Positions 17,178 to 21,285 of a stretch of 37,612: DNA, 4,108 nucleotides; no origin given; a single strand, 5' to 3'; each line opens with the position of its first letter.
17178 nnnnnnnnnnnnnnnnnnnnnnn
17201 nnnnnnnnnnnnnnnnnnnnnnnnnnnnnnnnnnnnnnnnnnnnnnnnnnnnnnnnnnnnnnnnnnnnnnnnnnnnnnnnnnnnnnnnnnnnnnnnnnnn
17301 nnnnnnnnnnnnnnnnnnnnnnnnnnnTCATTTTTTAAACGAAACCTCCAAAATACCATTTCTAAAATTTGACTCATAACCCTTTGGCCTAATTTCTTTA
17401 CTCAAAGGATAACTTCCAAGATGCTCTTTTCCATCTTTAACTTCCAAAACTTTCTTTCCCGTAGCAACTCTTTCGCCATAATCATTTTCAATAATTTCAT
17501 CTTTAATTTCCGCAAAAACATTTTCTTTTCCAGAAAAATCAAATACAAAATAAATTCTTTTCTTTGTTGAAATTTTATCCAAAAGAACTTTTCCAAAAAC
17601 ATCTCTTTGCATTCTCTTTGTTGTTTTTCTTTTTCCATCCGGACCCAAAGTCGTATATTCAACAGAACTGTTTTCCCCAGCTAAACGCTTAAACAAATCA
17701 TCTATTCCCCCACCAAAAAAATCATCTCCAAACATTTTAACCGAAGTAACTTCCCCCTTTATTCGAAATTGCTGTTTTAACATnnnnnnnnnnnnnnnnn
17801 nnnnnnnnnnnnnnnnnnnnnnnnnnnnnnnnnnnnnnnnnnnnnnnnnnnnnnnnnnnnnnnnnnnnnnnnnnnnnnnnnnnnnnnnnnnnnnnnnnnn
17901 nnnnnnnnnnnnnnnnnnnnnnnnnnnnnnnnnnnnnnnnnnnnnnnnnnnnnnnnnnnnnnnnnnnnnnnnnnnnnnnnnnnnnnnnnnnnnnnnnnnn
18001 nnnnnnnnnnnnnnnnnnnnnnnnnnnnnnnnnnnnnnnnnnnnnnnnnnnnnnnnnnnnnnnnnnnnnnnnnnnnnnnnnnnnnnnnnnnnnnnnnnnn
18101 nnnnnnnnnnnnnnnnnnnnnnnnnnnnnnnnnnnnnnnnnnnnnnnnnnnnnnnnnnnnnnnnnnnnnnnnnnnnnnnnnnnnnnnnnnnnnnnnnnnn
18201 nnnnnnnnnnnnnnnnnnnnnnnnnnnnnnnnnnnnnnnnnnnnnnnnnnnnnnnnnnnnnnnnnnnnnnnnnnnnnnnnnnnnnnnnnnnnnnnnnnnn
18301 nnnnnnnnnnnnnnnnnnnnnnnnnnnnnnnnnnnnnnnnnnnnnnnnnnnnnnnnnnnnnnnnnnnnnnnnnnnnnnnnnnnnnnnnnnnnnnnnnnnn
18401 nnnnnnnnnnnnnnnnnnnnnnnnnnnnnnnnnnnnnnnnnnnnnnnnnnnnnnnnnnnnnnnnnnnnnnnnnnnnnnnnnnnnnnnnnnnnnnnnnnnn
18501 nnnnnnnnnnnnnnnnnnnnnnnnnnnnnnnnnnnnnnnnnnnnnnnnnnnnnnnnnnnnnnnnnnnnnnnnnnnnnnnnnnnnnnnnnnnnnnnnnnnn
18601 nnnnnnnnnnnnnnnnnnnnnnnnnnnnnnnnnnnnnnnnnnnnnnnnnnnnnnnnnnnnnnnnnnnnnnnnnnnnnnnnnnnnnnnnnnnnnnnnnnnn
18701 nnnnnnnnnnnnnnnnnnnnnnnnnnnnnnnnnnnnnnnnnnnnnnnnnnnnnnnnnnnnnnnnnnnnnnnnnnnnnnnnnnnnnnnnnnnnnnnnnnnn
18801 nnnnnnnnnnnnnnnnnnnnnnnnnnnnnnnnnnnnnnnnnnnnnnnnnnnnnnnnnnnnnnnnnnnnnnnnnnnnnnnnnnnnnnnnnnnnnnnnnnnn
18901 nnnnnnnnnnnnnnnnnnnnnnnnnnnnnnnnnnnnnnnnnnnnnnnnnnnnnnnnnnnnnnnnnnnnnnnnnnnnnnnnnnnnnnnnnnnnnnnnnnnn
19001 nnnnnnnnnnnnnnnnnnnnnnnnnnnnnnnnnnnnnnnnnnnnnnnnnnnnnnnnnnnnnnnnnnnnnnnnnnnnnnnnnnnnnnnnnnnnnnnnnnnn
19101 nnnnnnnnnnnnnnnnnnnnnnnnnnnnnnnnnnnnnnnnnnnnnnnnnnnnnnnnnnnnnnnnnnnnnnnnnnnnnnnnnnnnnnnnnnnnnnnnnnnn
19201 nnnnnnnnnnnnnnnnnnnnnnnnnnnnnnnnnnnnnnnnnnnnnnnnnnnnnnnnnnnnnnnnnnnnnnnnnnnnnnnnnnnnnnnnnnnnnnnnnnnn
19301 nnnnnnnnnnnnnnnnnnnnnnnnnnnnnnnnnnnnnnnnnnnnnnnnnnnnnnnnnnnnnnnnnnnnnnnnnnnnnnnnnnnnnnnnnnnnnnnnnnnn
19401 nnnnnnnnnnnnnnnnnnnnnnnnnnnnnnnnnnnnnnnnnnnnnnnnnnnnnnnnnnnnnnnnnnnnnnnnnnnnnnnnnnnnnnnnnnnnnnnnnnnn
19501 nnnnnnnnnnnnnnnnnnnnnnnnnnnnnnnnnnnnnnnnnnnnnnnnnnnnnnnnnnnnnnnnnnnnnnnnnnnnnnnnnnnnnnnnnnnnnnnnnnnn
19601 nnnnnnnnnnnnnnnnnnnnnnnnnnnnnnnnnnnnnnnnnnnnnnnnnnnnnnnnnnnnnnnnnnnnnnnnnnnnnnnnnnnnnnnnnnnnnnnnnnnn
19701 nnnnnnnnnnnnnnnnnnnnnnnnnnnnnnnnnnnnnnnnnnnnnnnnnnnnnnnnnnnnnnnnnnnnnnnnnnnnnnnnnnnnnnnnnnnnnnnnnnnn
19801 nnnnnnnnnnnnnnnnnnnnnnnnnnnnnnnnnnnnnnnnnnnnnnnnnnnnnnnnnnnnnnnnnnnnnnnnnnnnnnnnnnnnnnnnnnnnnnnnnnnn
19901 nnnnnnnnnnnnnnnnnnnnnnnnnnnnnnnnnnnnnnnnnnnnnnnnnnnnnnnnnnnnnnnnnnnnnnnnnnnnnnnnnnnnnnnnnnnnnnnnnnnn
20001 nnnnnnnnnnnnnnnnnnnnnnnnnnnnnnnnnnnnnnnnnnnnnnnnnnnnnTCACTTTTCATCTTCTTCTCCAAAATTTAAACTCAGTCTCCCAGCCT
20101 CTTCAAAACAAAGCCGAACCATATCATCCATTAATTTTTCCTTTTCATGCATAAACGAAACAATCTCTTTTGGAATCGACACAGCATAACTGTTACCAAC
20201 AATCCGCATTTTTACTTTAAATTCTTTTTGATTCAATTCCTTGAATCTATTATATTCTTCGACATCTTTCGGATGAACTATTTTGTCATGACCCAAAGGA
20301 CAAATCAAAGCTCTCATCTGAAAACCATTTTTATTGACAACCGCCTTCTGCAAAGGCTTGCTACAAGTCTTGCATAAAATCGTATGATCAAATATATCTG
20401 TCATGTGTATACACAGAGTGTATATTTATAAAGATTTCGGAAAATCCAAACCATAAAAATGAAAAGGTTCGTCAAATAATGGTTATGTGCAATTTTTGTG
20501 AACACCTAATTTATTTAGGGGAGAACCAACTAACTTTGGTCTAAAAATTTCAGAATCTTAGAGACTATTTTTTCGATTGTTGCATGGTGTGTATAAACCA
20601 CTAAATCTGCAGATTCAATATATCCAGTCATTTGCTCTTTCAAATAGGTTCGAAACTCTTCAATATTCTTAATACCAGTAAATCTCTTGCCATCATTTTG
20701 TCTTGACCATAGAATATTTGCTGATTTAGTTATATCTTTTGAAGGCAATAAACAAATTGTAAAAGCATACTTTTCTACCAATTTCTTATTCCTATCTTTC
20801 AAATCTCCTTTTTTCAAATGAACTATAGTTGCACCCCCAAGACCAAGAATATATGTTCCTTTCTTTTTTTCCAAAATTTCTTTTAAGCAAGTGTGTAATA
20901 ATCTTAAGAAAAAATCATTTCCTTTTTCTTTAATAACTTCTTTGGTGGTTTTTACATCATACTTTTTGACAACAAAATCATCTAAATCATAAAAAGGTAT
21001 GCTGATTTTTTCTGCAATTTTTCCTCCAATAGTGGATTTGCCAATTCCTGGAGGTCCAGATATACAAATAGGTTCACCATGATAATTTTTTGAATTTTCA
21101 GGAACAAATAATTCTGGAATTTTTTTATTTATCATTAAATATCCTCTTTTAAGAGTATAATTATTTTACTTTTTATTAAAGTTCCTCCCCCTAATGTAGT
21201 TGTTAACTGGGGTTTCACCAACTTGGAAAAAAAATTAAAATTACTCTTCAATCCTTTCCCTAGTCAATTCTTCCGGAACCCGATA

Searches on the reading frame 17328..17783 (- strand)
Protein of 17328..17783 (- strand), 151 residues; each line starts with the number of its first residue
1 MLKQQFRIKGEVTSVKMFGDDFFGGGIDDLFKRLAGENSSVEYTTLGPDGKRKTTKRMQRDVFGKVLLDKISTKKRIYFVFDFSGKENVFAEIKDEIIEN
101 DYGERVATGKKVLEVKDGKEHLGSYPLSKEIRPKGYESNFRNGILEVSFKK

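Call 35: search_protein_families(library=pfam, proteins=[window:17328-17783:-], max_evalue=0.01)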
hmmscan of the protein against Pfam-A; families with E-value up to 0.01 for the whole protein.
window:17328-17783:- (151 aa): 0 families

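Call 48: search_protein_families(library=ncbifam, proteins=[window:17328-17783:-], max_evalue=0.1)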
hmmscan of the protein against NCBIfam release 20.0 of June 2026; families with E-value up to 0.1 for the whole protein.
window:17328-17783:- (151 aa): 1 family
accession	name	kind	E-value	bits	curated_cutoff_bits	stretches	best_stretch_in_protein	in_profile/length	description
NF041800.1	Hsp20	equivalog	0.0036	16.9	140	1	118-151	116-149/162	archaeal heat shock protein Hsp20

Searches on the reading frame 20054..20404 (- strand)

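Call 35: search_protein_families(library=pfam, proteins=[window:20054-20404:-], max_evalue=0.01)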
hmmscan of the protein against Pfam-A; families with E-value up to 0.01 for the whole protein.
window:20054-20404:- (116 aa): 1 family
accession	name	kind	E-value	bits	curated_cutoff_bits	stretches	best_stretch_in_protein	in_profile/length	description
PF04014.23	MazE_antitoxin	-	0.00035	20.9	24.7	1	67-82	2-17/48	Antidote-toxin recognition MazE, bacterial antitoxin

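Call 48: search_protein_families(library=ncbifam, proteins=[window:20054-20404:-], max_evalue=0.1)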
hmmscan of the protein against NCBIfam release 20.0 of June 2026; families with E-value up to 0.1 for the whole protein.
window:20054-20404:- (116 aa): 1 family
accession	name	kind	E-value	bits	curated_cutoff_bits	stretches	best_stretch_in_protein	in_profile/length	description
TIGR02609.1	doc_partner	hypoth_equivalog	5.7e-05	23.4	55.9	1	65-86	2-23/74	putative addiction module antidote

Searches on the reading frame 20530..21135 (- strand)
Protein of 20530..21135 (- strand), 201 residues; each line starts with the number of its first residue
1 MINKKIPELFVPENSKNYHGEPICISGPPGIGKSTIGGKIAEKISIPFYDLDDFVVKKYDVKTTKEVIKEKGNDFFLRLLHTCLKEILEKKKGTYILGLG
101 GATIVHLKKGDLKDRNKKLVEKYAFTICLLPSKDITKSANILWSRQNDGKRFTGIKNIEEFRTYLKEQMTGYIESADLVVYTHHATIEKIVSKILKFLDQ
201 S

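Call 35: search_protein_families(library=pfam, proteins=[window:20530-21135:-], max_evalue=0.01)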
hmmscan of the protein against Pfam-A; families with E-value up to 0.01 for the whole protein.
window:20530-21135:- (201 aa): 7 families
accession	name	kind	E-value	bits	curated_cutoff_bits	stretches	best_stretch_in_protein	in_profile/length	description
PF01202.28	SKI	-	1.9e-16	61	22.1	1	29-198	1-158/159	Shikimate kinase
PF13189.12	Cytidylate_kin2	-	0.00013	22.6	28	1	23-51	2-30/176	Cytidylate kinase-like family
PF13207.12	AAA_17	-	0.00014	22.6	27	1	27-161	2-135/136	AAA domain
PF13238.12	AAA_18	-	0.00023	22.1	29.4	1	23-82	1-65/128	AAA domain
PF03266.21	NTPase_1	-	0.00028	21.2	23.9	1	23-59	2-38/168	NTPase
PF00004.35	AAA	-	0.0011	19.8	21.2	1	23-53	1-31/131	ATPase family associated with various cellular activities (AAA)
PF20720.3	nSTAND3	-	0.0046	17.1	27.2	0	23-76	20-69/155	Novel STAND NTPase 3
